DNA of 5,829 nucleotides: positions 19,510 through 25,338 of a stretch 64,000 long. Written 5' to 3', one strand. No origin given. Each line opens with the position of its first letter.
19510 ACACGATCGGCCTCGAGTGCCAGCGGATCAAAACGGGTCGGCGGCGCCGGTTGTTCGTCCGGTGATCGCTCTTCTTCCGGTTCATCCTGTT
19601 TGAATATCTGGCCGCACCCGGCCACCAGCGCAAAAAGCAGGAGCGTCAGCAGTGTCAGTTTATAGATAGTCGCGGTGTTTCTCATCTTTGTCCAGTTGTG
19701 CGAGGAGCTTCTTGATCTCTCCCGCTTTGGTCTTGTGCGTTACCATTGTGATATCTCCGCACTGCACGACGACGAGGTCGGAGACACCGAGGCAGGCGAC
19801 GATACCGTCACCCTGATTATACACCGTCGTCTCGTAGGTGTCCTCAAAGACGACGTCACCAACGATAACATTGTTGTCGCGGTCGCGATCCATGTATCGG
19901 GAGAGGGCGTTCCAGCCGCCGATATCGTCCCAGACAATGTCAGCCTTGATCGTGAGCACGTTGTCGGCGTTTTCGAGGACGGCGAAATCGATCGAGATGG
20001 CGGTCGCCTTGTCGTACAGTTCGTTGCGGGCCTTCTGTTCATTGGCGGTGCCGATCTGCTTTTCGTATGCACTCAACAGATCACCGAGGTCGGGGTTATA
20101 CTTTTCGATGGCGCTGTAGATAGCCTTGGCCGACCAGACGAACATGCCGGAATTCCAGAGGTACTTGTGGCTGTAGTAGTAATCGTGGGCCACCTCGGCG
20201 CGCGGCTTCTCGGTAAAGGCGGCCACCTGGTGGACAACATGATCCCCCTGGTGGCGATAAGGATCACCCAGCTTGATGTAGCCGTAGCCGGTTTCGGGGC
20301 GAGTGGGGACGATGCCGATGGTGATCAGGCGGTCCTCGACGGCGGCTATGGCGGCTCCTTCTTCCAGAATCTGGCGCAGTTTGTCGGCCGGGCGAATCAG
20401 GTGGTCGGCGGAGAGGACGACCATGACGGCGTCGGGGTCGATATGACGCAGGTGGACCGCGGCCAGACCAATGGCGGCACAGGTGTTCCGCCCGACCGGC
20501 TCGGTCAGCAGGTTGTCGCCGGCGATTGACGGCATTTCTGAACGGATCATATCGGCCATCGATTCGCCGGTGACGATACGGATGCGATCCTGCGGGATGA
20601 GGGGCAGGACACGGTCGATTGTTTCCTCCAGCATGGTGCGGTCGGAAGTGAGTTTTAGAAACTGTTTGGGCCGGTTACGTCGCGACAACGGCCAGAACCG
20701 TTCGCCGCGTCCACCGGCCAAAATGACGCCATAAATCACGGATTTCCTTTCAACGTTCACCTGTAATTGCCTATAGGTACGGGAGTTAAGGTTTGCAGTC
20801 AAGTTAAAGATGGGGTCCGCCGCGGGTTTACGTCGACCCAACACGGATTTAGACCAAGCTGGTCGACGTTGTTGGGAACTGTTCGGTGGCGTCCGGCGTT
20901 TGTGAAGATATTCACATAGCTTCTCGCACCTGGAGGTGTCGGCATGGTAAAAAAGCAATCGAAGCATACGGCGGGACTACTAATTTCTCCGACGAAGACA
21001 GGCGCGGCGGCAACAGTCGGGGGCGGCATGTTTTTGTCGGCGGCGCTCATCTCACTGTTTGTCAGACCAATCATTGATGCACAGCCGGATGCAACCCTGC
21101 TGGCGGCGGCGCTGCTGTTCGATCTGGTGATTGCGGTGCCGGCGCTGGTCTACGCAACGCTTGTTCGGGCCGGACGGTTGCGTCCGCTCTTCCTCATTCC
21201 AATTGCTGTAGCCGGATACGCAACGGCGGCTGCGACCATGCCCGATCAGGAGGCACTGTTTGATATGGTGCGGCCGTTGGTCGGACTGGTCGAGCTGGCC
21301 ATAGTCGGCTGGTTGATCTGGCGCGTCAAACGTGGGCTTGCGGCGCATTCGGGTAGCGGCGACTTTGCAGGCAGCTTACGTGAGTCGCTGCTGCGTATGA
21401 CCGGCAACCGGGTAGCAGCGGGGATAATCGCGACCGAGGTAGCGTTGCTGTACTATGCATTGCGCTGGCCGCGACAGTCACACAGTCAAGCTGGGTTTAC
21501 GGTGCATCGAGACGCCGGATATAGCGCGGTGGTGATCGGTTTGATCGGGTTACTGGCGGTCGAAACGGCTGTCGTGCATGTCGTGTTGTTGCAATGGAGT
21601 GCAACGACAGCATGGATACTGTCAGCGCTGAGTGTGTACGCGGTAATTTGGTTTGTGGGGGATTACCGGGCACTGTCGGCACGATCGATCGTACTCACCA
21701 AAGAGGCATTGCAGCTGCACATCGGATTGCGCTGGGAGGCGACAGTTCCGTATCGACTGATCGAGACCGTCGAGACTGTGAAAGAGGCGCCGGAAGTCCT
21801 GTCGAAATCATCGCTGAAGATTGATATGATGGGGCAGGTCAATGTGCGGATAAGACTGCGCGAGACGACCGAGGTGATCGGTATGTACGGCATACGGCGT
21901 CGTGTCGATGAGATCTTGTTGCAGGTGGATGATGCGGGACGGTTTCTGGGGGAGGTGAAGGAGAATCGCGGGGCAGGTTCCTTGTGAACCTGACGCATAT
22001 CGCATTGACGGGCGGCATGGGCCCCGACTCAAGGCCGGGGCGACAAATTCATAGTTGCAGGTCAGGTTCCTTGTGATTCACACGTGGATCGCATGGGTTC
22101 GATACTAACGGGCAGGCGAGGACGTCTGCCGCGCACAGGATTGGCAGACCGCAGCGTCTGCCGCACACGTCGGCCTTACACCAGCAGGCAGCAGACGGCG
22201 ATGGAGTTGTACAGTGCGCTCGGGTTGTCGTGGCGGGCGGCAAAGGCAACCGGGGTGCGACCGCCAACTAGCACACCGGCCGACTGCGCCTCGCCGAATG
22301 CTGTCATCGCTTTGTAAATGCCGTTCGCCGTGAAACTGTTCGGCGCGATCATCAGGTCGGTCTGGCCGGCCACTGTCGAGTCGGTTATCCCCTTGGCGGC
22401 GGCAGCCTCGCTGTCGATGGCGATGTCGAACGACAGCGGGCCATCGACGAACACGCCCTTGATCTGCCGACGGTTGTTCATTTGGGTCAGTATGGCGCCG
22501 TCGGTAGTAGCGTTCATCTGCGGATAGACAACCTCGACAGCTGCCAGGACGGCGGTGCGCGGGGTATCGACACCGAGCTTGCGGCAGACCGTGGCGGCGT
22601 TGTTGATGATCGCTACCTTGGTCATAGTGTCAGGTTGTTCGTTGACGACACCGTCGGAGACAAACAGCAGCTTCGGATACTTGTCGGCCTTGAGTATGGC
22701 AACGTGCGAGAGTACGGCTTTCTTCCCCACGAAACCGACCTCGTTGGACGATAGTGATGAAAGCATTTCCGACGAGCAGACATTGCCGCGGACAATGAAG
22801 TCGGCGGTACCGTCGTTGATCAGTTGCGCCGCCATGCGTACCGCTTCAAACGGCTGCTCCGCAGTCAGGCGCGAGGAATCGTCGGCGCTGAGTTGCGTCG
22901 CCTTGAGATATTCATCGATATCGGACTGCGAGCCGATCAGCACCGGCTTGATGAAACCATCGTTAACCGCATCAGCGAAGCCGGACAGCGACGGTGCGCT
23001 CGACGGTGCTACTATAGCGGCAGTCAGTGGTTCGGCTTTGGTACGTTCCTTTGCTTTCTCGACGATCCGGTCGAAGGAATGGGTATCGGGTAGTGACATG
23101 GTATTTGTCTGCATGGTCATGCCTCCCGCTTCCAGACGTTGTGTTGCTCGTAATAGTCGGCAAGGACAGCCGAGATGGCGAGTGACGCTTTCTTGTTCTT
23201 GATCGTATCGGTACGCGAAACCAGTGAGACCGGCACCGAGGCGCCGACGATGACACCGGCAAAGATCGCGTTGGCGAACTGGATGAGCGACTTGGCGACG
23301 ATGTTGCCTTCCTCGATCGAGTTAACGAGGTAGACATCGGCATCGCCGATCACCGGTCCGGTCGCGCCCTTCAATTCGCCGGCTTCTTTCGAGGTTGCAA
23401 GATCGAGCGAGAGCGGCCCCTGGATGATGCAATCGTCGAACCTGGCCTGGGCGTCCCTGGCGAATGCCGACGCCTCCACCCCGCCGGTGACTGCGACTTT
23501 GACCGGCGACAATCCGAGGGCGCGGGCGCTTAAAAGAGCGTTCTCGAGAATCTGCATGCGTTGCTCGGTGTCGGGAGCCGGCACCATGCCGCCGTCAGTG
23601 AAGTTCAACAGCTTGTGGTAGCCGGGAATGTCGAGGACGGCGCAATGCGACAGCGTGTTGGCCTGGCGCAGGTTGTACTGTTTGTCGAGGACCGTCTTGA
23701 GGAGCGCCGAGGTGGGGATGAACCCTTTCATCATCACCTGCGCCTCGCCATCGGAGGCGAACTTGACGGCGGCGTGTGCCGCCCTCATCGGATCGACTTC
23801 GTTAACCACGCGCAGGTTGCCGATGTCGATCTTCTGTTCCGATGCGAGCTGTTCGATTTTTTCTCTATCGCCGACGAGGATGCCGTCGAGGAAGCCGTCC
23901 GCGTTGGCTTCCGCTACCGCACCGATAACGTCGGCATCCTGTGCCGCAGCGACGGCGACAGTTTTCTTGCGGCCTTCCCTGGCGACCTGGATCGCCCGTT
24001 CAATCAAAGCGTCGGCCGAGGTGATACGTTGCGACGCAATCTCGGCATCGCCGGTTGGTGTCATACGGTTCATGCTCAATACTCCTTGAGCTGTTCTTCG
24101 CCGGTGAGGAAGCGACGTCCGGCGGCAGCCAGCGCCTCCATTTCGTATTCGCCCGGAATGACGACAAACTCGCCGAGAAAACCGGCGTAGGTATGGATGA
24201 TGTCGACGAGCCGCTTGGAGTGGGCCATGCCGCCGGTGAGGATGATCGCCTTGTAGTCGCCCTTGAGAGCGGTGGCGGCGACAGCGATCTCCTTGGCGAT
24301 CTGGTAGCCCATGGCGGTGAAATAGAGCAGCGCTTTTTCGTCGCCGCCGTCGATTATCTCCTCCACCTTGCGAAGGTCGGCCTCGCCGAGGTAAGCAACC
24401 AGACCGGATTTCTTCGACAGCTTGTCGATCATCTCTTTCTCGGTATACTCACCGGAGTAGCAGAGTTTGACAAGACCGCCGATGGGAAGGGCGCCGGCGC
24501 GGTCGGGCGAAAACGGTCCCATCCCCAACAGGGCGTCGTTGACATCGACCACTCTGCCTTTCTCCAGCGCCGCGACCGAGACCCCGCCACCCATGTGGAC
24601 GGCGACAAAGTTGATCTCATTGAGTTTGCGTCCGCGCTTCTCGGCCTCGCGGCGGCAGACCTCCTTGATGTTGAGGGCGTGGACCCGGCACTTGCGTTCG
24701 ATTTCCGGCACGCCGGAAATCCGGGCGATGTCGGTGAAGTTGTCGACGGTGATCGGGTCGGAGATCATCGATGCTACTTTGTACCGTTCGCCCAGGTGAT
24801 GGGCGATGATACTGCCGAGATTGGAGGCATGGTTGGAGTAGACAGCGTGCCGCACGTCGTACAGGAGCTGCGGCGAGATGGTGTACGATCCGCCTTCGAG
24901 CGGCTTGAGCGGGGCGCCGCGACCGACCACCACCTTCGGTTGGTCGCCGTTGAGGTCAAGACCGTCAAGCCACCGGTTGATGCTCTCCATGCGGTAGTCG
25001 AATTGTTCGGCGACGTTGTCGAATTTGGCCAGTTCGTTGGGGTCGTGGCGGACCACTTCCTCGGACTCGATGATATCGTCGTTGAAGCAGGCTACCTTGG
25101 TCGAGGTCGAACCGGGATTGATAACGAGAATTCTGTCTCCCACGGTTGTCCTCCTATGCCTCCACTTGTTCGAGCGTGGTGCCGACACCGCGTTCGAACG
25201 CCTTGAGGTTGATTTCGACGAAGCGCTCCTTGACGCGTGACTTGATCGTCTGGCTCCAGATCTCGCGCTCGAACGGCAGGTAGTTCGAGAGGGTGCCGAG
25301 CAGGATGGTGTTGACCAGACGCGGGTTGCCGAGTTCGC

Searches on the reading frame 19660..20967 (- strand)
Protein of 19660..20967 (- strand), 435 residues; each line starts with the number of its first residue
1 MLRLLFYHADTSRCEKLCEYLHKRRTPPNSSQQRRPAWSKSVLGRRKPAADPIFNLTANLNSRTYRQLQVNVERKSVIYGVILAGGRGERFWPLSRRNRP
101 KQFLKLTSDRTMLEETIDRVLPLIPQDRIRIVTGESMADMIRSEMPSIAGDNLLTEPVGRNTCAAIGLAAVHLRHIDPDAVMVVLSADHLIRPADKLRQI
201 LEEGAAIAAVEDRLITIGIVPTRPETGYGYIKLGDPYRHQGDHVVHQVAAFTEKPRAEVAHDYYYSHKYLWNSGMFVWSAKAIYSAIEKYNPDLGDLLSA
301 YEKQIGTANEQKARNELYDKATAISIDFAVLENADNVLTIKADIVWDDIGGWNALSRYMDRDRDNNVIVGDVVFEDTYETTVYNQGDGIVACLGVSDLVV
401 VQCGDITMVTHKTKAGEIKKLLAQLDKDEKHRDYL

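Call 48: search_protein_families(library=pfam, proteins=[window:19660-20967:-], max_evalue=0.000001)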
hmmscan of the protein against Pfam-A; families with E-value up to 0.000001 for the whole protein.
window:19660-20967:- (435 aa): 3 families
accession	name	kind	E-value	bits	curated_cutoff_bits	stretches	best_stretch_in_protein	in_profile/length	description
PF00483.29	NTP_transferase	-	1.4e-39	136.5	21.2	1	80-362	2-242/245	Nucleotidyl transferase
PF22640.1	ManC_GMP_beta-helix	-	1.3e-10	41.5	27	1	371-425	2-55/55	MannoseP isomerase/GMP-like beta-helix domain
PF12804.13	NTP_transf_3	-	2.2e-09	38.1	27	1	80-210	1-121/160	MobA-like NTP transferase domain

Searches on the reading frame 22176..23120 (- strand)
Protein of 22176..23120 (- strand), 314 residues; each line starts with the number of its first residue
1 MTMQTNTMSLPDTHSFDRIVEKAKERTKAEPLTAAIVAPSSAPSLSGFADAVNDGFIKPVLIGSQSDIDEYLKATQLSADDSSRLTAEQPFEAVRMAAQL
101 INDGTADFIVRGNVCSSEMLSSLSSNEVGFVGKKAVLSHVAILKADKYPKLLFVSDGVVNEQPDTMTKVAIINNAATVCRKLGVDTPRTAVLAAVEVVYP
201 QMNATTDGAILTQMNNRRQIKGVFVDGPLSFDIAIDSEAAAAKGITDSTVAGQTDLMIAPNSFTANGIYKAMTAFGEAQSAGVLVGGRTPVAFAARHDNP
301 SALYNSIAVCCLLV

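Call 48: search_protein_families(library=pfam, proteins=[window:22176-23120:-], max_evalue=0.000001)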
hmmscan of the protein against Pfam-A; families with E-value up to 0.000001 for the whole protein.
window:22176-23120:- (314 aa): 1 family
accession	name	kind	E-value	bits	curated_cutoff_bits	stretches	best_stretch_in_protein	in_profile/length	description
PF01515.24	PTA_PTB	-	6e-32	111.7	24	1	93-310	104-318/319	Phosphate acetyl/butaryl transferase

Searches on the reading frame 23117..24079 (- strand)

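Call 48: search_protein_families(library=pfam, proteins=[window:23117-24079:-], max_evalue=0.000001)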
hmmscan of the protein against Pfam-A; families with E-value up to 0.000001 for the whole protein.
window:23117-24079:- (320 aa): 1 family
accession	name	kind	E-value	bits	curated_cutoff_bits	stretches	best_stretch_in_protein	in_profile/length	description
PF01515.24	PTA_PTB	-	2e-27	96.8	24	1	100-303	104-318/319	Phosphate acetyl/butaryl transferase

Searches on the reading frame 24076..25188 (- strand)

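Call 11: search_protein_families(library=pfam, proteins=[window:24076-25188:-], max_evalue=0.01)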
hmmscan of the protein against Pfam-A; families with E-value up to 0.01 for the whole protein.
window:24076-25188:- (370 aa): 2 families
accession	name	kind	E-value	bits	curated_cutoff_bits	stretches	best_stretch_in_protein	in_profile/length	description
PF00871.23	Acetate_kinase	-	1.2e-17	64.2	22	1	168-323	176-334/392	Acetokinase family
PF01869.26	BcrAD_BadFG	-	0.0033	17.4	31.5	0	259-331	172-240/271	BadF/BadG/BcrA/BcrD ATPase family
